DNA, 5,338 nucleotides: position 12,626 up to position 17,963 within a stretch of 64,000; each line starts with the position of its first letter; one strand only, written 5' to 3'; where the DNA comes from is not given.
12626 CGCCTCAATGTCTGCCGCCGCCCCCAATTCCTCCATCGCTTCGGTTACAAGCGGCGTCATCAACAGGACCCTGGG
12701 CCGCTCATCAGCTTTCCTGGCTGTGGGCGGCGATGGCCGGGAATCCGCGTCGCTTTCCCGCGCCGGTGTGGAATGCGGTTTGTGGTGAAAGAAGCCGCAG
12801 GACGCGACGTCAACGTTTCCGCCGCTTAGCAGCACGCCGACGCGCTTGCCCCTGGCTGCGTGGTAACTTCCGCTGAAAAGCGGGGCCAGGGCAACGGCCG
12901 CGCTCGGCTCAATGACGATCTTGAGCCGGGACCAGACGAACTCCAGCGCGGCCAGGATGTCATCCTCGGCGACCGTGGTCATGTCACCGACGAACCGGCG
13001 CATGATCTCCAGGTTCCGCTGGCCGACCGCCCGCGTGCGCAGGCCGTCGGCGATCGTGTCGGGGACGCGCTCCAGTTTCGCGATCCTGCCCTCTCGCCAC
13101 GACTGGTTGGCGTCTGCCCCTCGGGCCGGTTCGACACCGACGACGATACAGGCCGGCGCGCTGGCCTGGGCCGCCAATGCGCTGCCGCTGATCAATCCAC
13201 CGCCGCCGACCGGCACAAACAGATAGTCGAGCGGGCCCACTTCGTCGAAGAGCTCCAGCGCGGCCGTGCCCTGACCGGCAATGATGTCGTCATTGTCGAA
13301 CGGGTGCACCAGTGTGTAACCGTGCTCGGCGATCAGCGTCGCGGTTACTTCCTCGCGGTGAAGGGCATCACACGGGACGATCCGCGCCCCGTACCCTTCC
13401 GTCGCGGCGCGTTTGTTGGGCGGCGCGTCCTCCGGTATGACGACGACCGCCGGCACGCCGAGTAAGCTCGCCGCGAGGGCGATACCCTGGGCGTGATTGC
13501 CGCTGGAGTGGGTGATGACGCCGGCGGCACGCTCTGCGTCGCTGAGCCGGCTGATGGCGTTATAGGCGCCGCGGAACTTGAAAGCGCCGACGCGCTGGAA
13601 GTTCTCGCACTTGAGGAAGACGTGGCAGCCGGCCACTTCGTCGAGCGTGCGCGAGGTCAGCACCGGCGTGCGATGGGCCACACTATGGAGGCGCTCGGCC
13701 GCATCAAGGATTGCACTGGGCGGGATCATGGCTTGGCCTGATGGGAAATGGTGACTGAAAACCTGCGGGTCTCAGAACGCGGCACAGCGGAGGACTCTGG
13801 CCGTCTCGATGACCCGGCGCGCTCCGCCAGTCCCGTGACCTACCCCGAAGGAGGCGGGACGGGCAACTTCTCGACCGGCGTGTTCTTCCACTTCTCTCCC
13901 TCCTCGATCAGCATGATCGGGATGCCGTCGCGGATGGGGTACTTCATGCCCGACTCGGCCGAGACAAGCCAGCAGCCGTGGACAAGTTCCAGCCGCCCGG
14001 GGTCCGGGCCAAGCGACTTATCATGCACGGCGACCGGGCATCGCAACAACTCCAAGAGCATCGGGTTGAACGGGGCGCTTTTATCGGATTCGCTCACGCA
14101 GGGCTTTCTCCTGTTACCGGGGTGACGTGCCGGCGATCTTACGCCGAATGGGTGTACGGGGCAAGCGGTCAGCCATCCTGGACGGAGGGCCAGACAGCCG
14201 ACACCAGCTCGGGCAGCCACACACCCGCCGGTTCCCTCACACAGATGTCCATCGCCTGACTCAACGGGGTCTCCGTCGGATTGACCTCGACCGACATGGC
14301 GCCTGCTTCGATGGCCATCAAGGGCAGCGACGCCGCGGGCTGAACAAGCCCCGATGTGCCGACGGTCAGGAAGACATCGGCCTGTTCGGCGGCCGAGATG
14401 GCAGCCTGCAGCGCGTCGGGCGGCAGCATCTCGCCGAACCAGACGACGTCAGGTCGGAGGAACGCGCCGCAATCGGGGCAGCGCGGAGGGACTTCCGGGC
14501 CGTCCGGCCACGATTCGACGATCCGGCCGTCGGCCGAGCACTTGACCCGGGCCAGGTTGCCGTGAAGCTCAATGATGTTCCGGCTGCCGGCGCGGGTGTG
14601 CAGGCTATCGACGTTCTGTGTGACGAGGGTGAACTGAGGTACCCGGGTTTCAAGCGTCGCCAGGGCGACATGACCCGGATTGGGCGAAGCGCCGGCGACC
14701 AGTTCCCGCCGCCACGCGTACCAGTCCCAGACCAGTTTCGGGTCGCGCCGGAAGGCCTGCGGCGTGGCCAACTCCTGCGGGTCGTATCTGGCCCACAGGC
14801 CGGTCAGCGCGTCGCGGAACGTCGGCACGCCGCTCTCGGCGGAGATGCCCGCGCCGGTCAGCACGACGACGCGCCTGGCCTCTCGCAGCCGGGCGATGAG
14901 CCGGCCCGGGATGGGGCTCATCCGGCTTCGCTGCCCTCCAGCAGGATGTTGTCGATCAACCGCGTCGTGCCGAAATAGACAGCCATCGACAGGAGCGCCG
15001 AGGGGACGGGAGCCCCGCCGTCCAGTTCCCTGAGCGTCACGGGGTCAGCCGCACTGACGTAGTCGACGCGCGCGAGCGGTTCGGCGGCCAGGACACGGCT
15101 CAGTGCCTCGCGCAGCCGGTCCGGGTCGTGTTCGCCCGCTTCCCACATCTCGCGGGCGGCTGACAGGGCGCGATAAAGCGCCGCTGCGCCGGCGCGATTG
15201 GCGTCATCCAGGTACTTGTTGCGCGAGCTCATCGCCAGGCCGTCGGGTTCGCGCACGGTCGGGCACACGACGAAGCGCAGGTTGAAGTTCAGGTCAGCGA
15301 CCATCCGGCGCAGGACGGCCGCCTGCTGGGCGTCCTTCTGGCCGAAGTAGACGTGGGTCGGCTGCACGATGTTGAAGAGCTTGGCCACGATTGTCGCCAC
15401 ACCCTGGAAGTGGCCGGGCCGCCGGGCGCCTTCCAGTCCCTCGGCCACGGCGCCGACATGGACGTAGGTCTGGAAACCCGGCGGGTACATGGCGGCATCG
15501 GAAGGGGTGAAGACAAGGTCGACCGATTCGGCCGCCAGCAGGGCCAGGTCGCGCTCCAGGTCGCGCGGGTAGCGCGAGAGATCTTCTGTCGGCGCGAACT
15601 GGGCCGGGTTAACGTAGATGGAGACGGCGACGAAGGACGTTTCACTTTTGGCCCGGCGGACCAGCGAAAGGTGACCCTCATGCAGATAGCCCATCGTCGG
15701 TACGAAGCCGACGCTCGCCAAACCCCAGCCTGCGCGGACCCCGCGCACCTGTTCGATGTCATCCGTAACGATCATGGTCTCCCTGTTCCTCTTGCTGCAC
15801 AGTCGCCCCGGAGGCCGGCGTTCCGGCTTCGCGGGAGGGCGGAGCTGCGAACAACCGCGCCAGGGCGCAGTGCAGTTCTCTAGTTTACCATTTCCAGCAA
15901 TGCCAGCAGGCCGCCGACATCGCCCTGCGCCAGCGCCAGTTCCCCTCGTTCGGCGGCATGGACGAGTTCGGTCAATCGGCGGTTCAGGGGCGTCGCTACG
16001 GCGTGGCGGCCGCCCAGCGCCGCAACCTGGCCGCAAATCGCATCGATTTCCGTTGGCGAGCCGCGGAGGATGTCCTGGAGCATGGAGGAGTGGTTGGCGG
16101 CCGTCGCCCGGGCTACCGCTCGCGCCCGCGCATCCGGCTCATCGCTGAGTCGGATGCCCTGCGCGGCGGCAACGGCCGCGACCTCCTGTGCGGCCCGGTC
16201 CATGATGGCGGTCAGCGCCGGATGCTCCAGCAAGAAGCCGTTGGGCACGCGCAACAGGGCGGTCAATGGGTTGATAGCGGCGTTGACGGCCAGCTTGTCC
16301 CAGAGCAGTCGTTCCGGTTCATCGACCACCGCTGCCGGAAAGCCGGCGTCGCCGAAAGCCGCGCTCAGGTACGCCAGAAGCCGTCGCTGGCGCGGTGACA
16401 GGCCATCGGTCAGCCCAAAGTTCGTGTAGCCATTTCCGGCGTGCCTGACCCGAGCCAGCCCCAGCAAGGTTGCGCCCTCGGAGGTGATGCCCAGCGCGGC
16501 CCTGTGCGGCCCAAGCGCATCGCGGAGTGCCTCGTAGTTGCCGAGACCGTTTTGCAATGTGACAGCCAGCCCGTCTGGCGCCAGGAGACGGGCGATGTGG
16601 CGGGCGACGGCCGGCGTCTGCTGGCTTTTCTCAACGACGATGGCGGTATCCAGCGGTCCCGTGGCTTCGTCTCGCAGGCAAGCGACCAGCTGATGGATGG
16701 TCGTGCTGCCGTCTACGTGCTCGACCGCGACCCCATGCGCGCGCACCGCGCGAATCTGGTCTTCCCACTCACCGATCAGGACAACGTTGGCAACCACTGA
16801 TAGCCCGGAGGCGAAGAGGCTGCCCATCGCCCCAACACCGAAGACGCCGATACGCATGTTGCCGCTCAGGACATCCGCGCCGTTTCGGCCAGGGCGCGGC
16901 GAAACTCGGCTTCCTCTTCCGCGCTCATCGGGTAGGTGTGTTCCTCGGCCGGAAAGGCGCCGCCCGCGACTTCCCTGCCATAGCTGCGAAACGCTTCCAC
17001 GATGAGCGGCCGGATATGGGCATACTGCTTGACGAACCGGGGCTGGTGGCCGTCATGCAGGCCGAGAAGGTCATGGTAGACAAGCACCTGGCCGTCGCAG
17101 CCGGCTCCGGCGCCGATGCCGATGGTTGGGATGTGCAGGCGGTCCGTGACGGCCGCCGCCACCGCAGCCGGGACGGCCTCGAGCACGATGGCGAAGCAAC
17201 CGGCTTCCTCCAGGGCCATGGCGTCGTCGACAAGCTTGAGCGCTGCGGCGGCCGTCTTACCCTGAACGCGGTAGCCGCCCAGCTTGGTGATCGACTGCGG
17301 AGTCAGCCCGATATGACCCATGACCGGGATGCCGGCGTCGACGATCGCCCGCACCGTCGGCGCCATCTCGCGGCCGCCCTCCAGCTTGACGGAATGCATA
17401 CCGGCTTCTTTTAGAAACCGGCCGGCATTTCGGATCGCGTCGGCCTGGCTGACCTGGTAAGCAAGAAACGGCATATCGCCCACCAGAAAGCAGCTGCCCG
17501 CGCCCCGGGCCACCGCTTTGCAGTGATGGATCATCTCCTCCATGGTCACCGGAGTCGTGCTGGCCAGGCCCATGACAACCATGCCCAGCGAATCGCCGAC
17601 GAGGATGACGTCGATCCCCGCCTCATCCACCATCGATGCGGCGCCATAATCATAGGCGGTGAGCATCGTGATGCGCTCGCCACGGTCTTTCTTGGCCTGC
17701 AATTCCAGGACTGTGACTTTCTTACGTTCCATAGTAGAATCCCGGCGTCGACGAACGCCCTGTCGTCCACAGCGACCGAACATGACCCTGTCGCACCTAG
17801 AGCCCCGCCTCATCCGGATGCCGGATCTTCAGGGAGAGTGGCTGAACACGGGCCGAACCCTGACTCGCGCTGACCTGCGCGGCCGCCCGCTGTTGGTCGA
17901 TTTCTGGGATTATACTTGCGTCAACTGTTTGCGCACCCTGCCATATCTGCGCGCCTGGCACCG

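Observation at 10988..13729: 913-aa fusion of a Ser/Thr-dehydratase-like PLP enzyme, a SerA-like dehydrogenase and a ParB/Srx (SerK/SbnI-like) domain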

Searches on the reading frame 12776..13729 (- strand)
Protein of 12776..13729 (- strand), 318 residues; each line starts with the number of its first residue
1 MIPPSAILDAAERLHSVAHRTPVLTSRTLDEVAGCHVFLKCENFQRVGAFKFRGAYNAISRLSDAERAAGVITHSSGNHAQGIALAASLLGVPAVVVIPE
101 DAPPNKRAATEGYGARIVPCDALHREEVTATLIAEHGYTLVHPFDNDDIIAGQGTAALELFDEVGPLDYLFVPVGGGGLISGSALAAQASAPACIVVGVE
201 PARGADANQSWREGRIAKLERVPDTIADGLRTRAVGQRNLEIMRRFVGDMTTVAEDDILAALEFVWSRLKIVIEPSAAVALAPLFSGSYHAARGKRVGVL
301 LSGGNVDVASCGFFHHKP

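Call 49: search_solved_structures(query=window:12776-13729:-, max_evalue=1e-40, show_alignments=2)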
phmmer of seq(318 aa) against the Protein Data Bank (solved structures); distinct sequences matched with E-value up to 1e-40: 16.
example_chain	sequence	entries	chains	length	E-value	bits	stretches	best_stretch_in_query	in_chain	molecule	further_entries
1v71_A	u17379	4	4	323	1.5e-92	313.5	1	7-312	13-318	Hypothetical protein C320.14 in chromosome III | Uncharacterized protein C320.14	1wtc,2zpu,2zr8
6lut_A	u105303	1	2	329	7.4e-78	265.3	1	7-312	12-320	Probable serine racemase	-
1ve5_A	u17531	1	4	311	2.3e-71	244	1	10-308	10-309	Threonine deaminase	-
3hmk_A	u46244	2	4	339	7.1e-70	239.1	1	14-313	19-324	Serine racemase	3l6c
3l6b_A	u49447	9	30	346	9.8e-70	238.6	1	15-310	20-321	Serine racemase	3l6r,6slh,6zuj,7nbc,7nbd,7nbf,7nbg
6zsp_AAA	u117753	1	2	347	9.9e-70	238.6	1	15-310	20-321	Serine racemase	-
5x2l_A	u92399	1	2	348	1e-69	238.6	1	15-310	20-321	Serine racemase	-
5cvc_A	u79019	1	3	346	4.3e-69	236.5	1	6-310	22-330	Serine racemase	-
2gn0_A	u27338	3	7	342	4e-57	197.2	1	6-309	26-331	Threonine dehydratase catabolic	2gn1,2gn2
8y1j_A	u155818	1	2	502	8.4e-57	196.1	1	12-307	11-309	L-threonine dehydratase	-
5ybw_A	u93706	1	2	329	5.6e-51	177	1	10-309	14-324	Aspartate racemase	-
8zkv_A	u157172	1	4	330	2.4e-48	168.4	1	15-309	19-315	L-threonine dehydratase biosynthetic IlvA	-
43cq_A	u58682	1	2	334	2.8e-48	168.1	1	15-309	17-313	L-threonine dehydratase biosynthetic IlvA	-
1tdj_A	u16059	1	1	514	3.8e-48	167.7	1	15-309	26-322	BIOSYNTHETIC THREONINE DEAMINASE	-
9d2q_A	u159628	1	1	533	4.2e-48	167.5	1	15-309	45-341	L-threonine dehydratase biosynthetic IlvA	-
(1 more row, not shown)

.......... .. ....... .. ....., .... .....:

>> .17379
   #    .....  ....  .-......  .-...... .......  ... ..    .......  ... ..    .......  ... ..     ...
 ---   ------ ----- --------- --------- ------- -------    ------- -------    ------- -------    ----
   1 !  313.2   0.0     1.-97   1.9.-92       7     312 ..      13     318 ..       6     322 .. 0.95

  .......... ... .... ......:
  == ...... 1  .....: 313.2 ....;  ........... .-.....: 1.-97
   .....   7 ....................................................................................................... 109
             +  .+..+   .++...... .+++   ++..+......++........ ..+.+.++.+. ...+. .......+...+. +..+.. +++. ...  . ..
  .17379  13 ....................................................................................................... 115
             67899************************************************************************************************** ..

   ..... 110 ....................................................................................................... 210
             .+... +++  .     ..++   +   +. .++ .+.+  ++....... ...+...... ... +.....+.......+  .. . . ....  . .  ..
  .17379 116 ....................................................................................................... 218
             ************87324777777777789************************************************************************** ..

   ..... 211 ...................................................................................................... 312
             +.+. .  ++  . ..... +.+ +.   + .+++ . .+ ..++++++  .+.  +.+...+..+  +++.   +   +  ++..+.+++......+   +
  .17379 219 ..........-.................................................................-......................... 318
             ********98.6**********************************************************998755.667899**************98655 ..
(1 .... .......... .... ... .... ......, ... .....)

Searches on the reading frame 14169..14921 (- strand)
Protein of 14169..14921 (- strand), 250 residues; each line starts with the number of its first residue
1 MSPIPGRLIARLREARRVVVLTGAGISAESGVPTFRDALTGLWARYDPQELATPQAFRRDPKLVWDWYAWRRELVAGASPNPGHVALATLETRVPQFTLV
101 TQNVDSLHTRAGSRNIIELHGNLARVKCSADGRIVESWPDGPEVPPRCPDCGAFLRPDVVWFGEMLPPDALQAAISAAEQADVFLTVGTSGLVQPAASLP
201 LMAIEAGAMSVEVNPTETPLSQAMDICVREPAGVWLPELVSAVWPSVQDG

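Call 43: search_protein_families(library=pfam, proteins=[window:14169-14921:-], max_evalue=0.001)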
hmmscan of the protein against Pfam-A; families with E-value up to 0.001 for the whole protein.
window:14169-14921:- (250 aa): 1 family
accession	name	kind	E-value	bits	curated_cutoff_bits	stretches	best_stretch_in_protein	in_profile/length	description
PF02146.23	SIR2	-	5.9e-54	183.2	24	1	23-195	1-180/180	Sir2 family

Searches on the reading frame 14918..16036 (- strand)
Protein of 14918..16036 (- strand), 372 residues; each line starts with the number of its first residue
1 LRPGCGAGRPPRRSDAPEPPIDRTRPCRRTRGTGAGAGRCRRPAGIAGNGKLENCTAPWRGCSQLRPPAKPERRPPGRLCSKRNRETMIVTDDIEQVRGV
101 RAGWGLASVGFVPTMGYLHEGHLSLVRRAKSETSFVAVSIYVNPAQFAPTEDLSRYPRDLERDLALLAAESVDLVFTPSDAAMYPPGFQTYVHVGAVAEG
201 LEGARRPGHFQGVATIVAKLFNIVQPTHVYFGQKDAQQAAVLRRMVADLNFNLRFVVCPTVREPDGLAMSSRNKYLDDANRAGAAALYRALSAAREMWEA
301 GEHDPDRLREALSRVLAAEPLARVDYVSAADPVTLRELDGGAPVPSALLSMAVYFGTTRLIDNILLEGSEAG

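Call 5: search_protein_families(library=pfam, proteins=[window:14918-16036:-], max_evalue=0.01)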
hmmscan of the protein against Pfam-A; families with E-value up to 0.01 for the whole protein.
window:14918-16036:- (372 aa): 1 family
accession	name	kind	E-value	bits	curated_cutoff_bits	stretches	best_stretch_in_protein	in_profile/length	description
PF02569.21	Pantoate_ligase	-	1.6e-102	342.7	20.7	1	92-364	4-267/268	Pantoate-beta-alanine ligase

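Call 6: search_protein_families(library=ncbifam, proteins=[window:14918-16036:-], max_evalue=0.01)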
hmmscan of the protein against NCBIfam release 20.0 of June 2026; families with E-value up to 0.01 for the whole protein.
window:14918-16036:- (372 aa): 3 families
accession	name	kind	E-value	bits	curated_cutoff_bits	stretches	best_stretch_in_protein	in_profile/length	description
TIGR00018.1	panC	equivalog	1.1e-94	316.6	212.75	1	92-366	5-282/283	pantoate--beta-alanine ligase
NF010004.0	PRK13477.1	equivalog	9.7e-89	298.1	524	1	94-367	8-282/514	bifunctional pantoate--beta-alanine ligase/(d)CMP kinase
TIGR00125.1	cyt_tran_rel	domain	2.2e-06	27.7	27.7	1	111-170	4-59/65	adenylyltransferase/cytidyltransferase family protein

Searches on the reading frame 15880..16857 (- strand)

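Call 5: search_protein_families(library=pfam, proteins=[window:15880-16857:-], max_evalue=0.01)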
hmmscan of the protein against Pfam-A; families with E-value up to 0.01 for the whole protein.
window:15880-16857:- (325 aa): 2 families
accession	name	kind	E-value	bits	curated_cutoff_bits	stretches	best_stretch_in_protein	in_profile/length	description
PF08546.17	ApbA_C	-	1.6e-38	132.4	22.7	1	184-302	5-124/125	Ketopantoate reductase PanE/ApbA C terminal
PF02558.23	ApbA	-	9.1e-28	97.2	22.2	1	3-150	1-148/150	Ketopantoate reductase PanE/ApbA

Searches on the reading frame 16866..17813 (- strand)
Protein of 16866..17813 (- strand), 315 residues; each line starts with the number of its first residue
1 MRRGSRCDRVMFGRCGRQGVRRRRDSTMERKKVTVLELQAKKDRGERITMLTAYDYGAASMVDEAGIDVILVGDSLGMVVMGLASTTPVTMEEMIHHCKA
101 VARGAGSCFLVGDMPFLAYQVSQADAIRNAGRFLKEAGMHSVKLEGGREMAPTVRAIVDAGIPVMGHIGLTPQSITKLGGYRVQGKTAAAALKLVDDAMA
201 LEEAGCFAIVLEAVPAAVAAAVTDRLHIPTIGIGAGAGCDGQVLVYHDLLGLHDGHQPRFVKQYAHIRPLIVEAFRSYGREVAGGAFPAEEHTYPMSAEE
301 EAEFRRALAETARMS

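Call 5: search_protein_families(library=pfam, proteins=[window:16866-17813:-], max_evalue=0.01)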
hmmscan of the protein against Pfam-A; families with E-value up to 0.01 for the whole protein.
window:16866-17813:- (315 aa): 2 families
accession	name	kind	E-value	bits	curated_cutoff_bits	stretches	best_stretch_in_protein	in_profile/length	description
PF02548.21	Pantoate_transf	-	4.7e-118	393.7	28.7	1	32-290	1-259/259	Ketopantoate hydroxymethyltransferase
PF13714.12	PEP_mutase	-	0.0025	17.9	31.5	1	43-147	6-107/240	Phosphoenolpyruvate phosphomutase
